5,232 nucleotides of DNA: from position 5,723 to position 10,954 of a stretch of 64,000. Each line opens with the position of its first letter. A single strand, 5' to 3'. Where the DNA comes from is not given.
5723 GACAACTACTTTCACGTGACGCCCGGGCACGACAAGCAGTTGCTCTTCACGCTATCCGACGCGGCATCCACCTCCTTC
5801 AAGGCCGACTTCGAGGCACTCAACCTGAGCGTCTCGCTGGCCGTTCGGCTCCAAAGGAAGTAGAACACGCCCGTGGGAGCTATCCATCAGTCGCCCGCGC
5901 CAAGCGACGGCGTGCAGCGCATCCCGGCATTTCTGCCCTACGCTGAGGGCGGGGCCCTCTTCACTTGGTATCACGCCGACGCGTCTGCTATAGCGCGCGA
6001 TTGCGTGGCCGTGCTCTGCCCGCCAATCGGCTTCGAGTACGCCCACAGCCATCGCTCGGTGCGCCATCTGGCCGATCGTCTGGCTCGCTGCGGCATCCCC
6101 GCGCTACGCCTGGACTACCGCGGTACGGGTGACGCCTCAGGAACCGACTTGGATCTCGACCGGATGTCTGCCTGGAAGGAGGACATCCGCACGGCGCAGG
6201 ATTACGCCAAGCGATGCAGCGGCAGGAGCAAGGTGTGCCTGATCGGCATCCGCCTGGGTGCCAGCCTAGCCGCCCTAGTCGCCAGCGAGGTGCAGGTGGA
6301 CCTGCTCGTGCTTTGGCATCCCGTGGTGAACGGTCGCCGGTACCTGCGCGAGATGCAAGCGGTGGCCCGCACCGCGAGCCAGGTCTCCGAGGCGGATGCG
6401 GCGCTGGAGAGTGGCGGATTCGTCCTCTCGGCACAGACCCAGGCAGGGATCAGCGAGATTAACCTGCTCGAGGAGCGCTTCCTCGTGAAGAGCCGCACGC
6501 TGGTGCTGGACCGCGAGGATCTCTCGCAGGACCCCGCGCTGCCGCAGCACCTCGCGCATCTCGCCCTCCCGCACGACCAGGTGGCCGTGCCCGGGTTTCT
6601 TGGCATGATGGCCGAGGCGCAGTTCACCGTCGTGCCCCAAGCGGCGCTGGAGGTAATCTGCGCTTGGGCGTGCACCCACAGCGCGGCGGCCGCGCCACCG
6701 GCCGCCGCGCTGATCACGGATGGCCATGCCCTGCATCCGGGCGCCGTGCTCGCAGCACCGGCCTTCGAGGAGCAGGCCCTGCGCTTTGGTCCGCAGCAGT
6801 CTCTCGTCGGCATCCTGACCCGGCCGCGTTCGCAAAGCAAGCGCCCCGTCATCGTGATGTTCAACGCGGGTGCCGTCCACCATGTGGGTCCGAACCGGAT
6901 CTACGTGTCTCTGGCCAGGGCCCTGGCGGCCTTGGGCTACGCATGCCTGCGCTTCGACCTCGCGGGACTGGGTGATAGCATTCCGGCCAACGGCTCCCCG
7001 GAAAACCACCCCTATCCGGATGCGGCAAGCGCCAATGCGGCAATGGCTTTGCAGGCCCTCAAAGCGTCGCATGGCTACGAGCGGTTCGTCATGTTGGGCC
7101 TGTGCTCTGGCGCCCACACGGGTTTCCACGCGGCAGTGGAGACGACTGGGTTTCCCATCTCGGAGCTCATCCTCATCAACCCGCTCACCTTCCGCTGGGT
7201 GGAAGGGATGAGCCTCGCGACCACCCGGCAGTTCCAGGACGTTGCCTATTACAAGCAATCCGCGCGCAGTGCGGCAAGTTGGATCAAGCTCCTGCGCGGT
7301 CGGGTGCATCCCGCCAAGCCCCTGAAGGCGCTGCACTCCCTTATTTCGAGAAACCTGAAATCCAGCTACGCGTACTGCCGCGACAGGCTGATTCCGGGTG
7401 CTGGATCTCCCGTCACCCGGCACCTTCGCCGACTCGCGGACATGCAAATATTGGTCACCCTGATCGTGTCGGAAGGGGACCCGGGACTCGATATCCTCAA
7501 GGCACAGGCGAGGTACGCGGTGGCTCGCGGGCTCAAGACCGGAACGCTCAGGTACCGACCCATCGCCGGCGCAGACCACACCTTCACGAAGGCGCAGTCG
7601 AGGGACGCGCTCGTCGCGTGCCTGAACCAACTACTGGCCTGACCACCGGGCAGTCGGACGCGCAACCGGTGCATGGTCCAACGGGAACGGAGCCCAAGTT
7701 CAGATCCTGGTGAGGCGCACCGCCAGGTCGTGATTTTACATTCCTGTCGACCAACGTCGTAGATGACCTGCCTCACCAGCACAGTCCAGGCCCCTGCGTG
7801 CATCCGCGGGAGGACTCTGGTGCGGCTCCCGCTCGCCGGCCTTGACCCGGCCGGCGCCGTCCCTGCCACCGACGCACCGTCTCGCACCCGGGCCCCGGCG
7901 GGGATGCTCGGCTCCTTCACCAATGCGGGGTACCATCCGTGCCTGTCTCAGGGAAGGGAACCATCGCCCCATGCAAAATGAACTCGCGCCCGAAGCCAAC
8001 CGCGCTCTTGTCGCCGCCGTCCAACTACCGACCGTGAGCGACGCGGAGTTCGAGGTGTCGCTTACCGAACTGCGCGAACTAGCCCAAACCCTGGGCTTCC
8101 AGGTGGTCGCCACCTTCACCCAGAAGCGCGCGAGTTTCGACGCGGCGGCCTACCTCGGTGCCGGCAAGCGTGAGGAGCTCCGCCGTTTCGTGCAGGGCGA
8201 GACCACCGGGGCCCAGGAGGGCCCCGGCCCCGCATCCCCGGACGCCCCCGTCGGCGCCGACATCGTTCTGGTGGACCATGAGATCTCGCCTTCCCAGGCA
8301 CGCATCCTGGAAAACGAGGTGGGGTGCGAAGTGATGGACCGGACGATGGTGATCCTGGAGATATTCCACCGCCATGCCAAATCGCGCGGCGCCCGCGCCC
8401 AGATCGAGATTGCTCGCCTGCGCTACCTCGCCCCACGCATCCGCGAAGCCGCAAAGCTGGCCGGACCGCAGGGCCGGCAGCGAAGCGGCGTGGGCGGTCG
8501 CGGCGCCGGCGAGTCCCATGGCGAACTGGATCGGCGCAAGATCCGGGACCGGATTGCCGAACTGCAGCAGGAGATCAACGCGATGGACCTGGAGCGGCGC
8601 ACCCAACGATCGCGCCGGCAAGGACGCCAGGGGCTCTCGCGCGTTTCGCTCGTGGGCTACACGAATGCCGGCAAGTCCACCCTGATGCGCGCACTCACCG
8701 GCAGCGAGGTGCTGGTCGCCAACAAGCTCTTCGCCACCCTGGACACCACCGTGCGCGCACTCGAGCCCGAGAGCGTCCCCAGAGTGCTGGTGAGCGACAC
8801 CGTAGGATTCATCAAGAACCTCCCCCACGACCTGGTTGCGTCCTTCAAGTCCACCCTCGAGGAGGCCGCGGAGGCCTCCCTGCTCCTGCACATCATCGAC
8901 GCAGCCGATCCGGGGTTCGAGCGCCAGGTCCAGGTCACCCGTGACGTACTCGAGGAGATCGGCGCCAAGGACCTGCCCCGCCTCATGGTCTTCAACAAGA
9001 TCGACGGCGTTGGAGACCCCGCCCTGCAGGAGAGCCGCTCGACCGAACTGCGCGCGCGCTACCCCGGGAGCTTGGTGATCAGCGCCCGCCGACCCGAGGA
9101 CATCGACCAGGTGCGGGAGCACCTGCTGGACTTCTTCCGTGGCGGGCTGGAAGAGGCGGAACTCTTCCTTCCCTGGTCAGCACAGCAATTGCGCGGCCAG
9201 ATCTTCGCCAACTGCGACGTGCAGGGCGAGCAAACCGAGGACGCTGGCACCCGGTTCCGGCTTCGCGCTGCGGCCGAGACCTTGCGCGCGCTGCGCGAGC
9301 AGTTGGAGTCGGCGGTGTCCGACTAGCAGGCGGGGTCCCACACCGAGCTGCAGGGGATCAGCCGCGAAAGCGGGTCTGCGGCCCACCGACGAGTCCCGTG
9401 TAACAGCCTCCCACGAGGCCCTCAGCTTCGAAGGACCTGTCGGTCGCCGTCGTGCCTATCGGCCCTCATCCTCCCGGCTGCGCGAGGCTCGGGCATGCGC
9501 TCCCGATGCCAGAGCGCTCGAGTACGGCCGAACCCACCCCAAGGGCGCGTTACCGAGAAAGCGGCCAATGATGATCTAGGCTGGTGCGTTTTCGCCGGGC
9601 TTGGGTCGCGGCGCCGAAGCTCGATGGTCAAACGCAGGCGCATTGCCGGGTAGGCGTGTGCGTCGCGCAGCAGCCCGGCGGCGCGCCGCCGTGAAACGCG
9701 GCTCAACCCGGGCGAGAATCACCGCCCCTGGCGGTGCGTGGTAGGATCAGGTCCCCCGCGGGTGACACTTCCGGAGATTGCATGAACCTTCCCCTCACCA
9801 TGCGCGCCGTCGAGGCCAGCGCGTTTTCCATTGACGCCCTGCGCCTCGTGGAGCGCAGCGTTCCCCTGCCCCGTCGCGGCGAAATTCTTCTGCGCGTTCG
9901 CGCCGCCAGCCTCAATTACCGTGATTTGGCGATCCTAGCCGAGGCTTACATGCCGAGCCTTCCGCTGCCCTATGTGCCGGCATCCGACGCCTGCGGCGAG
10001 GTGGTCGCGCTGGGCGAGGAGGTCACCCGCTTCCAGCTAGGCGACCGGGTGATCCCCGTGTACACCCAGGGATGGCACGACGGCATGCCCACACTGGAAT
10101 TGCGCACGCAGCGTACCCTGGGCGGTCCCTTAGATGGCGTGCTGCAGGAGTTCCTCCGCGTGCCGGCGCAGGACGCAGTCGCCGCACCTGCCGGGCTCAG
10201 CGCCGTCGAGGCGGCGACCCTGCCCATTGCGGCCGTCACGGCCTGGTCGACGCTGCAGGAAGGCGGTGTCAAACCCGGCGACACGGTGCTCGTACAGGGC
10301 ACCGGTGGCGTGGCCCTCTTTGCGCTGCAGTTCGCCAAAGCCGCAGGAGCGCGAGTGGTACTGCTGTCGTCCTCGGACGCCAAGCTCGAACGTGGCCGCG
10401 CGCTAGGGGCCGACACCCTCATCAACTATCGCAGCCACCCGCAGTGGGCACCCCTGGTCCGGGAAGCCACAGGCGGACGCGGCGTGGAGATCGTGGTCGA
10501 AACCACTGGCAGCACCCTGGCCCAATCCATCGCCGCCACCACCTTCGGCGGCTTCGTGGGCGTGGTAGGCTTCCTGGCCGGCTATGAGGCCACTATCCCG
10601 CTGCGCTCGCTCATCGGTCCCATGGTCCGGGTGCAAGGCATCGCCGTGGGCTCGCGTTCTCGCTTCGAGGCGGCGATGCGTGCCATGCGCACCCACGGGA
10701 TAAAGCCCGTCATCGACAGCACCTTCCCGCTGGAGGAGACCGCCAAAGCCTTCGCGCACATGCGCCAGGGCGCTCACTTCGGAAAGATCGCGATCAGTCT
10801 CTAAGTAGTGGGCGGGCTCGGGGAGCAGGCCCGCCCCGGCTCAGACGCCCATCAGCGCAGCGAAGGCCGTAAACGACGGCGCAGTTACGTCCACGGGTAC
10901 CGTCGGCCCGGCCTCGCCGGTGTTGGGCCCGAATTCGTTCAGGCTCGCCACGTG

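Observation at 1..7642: Orphan thiotemplate operon: carrier protein + tRNA-independent SerRS-like ligase + ACAD-fold flavoenzyme + DUF1839 + GH2 + tandem hydrolase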

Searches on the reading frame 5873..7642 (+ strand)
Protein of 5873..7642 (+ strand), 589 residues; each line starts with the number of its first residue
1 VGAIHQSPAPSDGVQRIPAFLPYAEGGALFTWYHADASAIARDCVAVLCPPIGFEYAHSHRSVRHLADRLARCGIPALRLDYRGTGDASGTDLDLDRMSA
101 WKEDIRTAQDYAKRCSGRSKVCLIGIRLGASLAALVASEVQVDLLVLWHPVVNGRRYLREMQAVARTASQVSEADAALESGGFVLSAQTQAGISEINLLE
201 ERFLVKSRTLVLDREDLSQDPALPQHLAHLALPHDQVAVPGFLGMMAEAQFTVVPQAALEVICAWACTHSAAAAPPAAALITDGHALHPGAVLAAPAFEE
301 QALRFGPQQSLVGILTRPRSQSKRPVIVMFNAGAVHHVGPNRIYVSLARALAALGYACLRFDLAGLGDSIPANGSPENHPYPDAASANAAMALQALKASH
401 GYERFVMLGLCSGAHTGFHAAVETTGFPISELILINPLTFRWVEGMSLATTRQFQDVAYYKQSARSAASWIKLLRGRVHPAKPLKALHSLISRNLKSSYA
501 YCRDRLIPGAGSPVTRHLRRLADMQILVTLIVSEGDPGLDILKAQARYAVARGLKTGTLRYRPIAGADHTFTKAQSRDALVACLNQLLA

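Call 3: search_protein_families(library=pfam, proteins=[window:5873-7642:+], max_evalue=0.01)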
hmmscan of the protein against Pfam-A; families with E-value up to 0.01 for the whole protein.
window:5873-7642:+ (589 aa): 5 families
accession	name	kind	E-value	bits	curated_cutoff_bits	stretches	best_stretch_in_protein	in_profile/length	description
PF12146.15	Hydrolase_4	-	2.9e-23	82.8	27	2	61-171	18-129/239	Serine aminopeptidase, S33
PF00561.26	Abhydrolase_1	-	1.5e-11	44.9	25.8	1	344-496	16-160/245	alpha/beta hydrolase fold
PF12697.13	Abhydrolase_6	-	8.4e-10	40.1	26.3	1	343-571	13-206/217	Alpha/beta hydrolase family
PF01738.24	DLH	-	2.8e-06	27.5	21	1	93-153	69-132/217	Dienelactone hydrolase family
PF02273.21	Acyl_transf_2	-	0.0029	17.4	20.3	1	63-185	46-167/294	Acyl transferase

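Call 4: search_protein_families(library=ncbifam, proteins=[window:5873-7642:+], max_evalue=0.01)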
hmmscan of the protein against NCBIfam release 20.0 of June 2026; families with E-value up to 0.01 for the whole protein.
window:5873-7642:+ (589 aa): 5 families
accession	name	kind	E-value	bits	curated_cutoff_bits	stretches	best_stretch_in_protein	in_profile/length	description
TIGR03100.1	hydr1_PEP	hypoth_equivalog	1.4e-41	142.6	168.45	2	301-586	3-270/274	hydrolase 1, exosortase A system-associated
TIGR03101.1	hydr2_PEP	hypoth_equivalog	9.4e-30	104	202.75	1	20-176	4-158/266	hydrolase 2, exosortase A system-associated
NF041096.1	esterase_EstD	equivalog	1.9e-07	30.5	600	1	297-438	134-274/421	esterase EstD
NF047920.1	lactonase_UilS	equivalog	9.9e-07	28.7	400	0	63-138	41-117/285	UilS family quorum-quenching N-acyl-homoserine lactonase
NF058544.1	IVPilMotSglTMyx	equivalog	7.1e-05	22.7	300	0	343-393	51-97/210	type IV pili motility protein SglT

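Call 34: search_solved_structures(query=window:5873-7642:+, max_evalue=0.01)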
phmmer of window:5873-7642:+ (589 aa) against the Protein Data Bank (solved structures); distinct sequences matched with E-value up to 0.01: 15.
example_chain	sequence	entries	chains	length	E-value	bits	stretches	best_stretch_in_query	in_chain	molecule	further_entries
9h0z_A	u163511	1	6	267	1.6e-11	46.6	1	58-201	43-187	Serine aminopeptidase S33 domain-containing protein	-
9w30_A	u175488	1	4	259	2.2e-11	46.1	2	310-369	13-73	Alpha/beta superfamily hydrolase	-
7q4h_A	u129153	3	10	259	4.5e-11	45.1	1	64-201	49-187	Hydrolase_4 domain-containing protein | Serine aminopeptidase S33 domain-containing protein | Prolyl oligopeptidase family protein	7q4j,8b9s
9pjb_A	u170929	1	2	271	2.4e-10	42.7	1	309-417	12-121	MHETase MHT043-5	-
9pic_A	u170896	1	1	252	1.8e-08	36.5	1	46-158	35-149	Alpha/beta fold hydrolase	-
9pir_A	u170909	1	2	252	2.9e-08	35.8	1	46-158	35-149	Alpha/beta fold hydrolase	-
9pid_A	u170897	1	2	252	4e-08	35.4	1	46-157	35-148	Alpha/beta fold hydrolase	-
7wwh_A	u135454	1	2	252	6.5e-08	34.7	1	59-229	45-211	Alpha/beta hydrolase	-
8b4u_A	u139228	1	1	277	2.3e-06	29.6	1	309-454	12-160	Alpha/beta hydrolase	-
2fuk_A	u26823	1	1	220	0.00024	22.9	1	42-165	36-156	XC6422 protein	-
7p0y_A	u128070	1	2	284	0.0022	19.7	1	44-166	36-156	Monoacylglycerol lipase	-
7ozm_A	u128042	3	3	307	0.0027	19.4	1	44-166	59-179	Monoacylglycerol lipase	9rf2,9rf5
6eic_C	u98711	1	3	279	0.0029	19.3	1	44-166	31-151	Mycobacterium Tuberculosis Monoglyceride Lipase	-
7qjm_A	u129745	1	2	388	0.0032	19.2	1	23-160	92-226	alpha/beta-hydrolase (202)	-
9rhw_A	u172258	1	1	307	0.0036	19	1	44-166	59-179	Monoacylglycerol lipase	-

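Call 63: find_homologous_proteins(query=window:5873-7642:+, max_evalue=0.00001)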
Query window:5873-7642:+ (589 aa): 461 proteins with E <= 0.00001 among 8000 candidates; the best 120 are listed.
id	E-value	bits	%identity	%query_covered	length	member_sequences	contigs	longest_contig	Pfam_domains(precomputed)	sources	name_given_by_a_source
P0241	0.0e+0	1315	100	100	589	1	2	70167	PF12697.14,PF01738.25,PF00561.27,PF12146.16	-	-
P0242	1.3e-177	610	51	98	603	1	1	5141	PF12697.14,PF00561.27,PF12146.16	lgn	-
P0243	3.1e-176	605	49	99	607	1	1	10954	PF12697.14,PF00561.27,PF12146.16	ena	-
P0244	3.0e-175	602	50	98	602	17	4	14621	PF12697.14,PF00561.27,PF12146.16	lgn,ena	-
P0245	1.2e-174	600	49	99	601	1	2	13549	PF12697.14,PF01738.25,PF00561.27,PF12146.16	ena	-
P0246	2.0e-174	599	49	95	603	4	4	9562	PF12697.14,PF01738.25,PF00561.27,PF12146.16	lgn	-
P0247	3.1e-174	599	49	98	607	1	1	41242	PF12697.14,PF00561.27,PF12146.16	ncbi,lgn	-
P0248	8.0e-174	597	50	96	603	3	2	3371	PF12697.14,PF01738.25,PF00561.27,PF12146.16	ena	-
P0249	2.6e-173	596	48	99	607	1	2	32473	PF12697.14,PF00561.27,PF12146.16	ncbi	-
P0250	5.2e-173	595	48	99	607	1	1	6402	PF12697.14,PF00561.27,PF12146.16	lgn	-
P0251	1.1e-172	594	51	96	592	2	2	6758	PF00561.27,PF12146.16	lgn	-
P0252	2.3e-172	593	49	98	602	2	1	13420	PF12697.14,PF00561.27,PF12146.16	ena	-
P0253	2.8e-172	592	49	96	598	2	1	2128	PF12697.14,PF00561.27,PF12146.16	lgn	-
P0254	5.8e-172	591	50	95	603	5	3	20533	PF12697.14,PF00561.27,PF12146.16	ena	-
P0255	2.9e-170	586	49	95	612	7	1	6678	PF12697.14,PF12146.16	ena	-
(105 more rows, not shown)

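Call 75: predict_structure(alignment_id=A2)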
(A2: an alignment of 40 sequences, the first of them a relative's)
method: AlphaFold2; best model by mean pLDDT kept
length: 589 residues; sequences in the alignment: 40
mean_pLDDT: 84.2   pTM: 0.87
mean pLDDT of the five models: 84.2, 83.7, 82.7, 82.0, 81.6
residues with pLDDT >= 90: 294; 70-90: 198; 50-70: 60; < 50: 37
segments of 3 or more residues with pLDDT < 50: 1-10, 169-175, 279-289, 336-340, 447-450
pLDDT, mean of each block of 10 residues (from residue 1): 36 81 85 92 97 86 95 96 88 86 96 92 98 98 98 94 71 51 81 97 98 88 97 95 83 91 98 71 40 82 87 91 92 57 84 93 86 75 85 95 95 90 92 91 57 59 57 63 74 81 83 91 96 88 90 96 87 82 90
secondary structure, 60 per line:
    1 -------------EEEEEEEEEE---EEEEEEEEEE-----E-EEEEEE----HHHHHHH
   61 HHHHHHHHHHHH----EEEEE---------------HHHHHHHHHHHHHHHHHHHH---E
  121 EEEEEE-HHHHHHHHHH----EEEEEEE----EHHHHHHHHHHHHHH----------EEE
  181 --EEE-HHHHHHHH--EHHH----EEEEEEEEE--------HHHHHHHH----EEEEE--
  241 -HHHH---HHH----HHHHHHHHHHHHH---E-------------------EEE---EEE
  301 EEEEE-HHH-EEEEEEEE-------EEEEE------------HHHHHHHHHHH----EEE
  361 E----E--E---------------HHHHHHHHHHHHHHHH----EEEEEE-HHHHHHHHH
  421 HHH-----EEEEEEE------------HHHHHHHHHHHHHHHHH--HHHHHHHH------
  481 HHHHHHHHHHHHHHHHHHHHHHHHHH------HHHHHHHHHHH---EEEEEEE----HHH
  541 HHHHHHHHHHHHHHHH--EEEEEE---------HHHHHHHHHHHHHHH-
elements in order: E14-23 E27-36 E44-49 H54-72 E77-81 H97-116 E120-126 H128-137 E142-148 H154-167 E178-180 E183-185 H187-194 E205-213 H222-229 E234-238 H242-245 H256-268 E292-294 E298-305 E311-318 E326-330 H343-353 E358-361 H385-400 E405-410 H412-423 E429-435 H448-464 H467-474 H481-506 H513-523 E527-533 H538-556 E559-564 H574-588

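Call 77: fold_search(model_id=the predicted structure, library=pdb)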
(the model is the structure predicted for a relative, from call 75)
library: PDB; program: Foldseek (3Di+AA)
matches with E <= 10: 1710; with E <= 0.001: 1144
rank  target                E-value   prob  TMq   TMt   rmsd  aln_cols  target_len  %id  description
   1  7q4h_A                2.1e-11  1.00  0.34  0.72   5.5       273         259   19  A thermostable lipase from Thermoanaerobacter thermohydrosulfuricus in complex with PMSF (released 2023-05-10)
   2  7q4j_A                4.1e-11  1.00  0.36  0.76   4.5       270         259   18  A thermostable lipase from Thermoanaerobacter thermohydrosulfuricus in complex a monoacylglycerol intermediate (released 2023-05-10)
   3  9h0z_D                6.0e-11  1.00  0.33  0.72   5.6       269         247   22  Crystal structure of TTL[Nle], thermophilic lipase TTL from Thermoanaerobacter thermohydrosulfuricus containing non-ca (released 2025-10-29)
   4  9h0z_A                1.2e-10  1.00  0.34  0.73   4.8       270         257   21  Crystal structure of TTL[Nle], thermophilic lipase TTL from Thermoanaerobacter thermohydrosulfuricus containing non-ca (released 2025-10-29)
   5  9h0z_F                2.0e-10  1.00  0.34  0.74   5.5       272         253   21  Crystal structure of TTL[Nle], thermophilic lipase TTL from Thermoanaerobacter thermohydrosulfuricus containing non-ca (released 2025-10-29)
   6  9h0z_E                2.7e-10  1.00  0.34  0.75   5.2       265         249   20  Crystal structure of TTL[Nle], thermophilic lipase TTL from Thermoanaerobacter thermohydrosulfuricus containing non-ca (released 2025-10-29)
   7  7qjm_B                2.7e-10  1.00  0.33  0.62   5.8       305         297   18  Crystal structure of an alpha/beta-hydrolase enzyme from Chloroflexus sp. MS-G (202) (released 2022-12-28)
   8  2wtm_C                3.1e-10  1.00  0.31  0.67   5.5       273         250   16  Est1E from Butyrivibrio proteoclasticus (released 2010-01-19)
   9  9h0z_C                4.8e-10  1.00  0.35  0.78   4.4       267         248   20  Crystal structure of TTL[Nle], thermophilic lipase TTL from Thermoanaerobacter thermohydrosulfuricus containing non-ca (released 2025-10-29)
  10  3pfb_A                7.1e-10  1.00  0.34  0.75   4.8       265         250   15  Crystal structure of the Lactobacillus johnsonii cinnamoyl esterase LJ0536 S106A mutant in complex with ethylferulate (released 2011-08-31)
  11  7wwh_A                9.9e-10  1.00  0.33  0.72   5.2       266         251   20  Crystal structure of the Geobacillus thermoglucosidasius feruloyl esterase GthFAE (released 2022-03-09)
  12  2wtm_A                1.5e-09  1.00  0.32  0.67   5.6       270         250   15  Est1E from Butyrivibrio proteoclasticus (released 2010-01-19)
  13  7ozm                  1.6e-09  1.00  0.33  0.65   6.3       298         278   18  Crystal Structure of mtbMGL K74A (Closed Cap Conformation) (released 2021-09-15)
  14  3pf9                  1.7e-09  1.00  0.34  0.74   5.0       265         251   15  Crystal structure of the Lactobacillus johnsonii cinnamoyl esterase LJ0536 S106A mutant (released 2011-08-31)
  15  2wtn_A                1.7e-09  1.00  0.32  0.68   5.4       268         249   15  Ferulic Acid bound to Est1E from Butyrivibrio proteoclasticus (released 2010-01-19)
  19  1tht_B                3.4e-09  1.00  0.31  0.60   4.4       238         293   17  STRUCTURE OF A MYRISTOYL-ACP-SPECIFIC THIOESTERASE FROM VIBRIO HARVEYI (released 1995-06-07)
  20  1tht_A                3.4e-09  1.00  0.31  0.58   4.7       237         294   18  STRUCTURE OF A MYRISTOYL-ACP-SPECIFIC THIOESTERASE FROM VIBRIO HARVEYI (released 1995-06-07)
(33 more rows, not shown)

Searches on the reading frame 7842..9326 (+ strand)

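Call 47: search_protein_families(library=pfam, proteins=[window:7842-9326:+], max_evalue=0.00001)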
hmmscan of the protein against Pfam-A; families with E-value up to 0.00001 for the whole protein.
window:7842-9326:+ (494 aa): 4 families
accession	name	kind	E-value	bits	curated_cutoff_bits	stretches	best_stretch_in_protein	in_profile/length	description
PF13167.11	GTP-bdg_N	-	7.3e-26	91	25.4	1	73-175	3-88/89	GTP-binding GTPase N-terminal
PF01926.29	MMR_HSR1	-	1.8e-19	70.3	21.9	1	267-386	1-113/113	50S ribosome-binding GTPase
PF16360.10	GTP-bdg_M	-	8.6e-19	68.3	29.5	1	178-259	1-79/79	GTP-binding GTPase Middle Region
PF02421.24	FeoB_N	-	8.6e-08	32.3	27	1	267-392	2-120/156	Ferrous iron transport protein B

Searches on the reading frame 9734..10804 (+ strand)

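Call 47: search_protein_families(library=pfam, proteins=[window:9734-10804:+], max_evalue=0.00001)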
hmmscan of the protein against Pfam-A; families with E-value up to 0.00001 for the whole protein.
window:9734-10804:+ (356 aa): 3 families
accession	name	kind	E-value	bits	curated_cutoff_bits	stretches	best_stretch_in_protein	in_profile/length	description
PF00107.32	ADH_zinc_N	-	1.6e-26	93.2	31.8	1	192-318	1-127/129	Zinc-binding dehydrogenase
PF13602.12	ADH_zinc_N_2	-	9.6e-19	69.1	27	1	224-354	1-134/134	Zinc-binding dehydrogenase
PF08240.17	ADH_N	-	2.4e-18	66.7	23.5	1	48-152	2-103/104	Alcohol dehydrogenase GroES-like domain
